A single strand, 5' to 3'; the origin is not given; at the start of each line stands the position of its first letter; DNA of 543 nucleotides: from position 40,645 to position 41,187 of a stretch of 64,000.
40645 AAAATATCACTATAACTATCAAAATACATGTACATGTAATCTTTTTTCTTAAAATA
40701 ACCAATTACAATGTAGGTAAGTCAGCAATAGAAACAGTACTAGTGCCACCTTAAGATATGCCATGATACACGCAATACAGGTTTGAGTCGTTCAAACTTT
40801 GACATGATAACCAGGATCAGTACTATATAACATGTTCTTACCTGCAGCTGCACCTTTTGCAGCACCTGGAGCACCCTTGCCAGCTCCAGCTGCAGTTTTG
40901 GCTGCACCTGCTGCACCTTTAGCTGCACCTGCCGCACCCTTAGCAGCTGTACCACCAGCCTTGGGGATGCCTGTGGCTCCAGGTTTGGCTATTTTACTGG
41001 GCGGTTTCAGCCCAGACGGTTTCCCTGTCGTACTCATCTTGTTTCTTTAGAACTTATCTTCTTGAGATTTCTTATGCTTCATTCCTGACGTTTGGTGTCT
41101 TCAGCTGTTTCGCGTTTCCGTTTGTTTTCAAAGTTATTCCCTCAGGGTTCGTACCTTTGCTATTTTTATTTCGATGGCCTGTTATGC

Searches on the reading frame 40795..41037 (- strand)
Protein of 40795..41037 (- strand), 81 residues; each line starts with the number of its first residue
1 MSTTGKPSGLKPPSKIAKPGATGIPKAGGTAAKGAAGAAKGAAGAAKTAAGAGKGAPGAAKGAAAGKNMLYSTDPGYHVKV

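Call 65: find_encoding_contigs(protein=window:40795-41037:-, flank=10000, max_places=5)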
Protein seq(81 aa) (81 aa): no gene with exactly this product is on record in the collection.
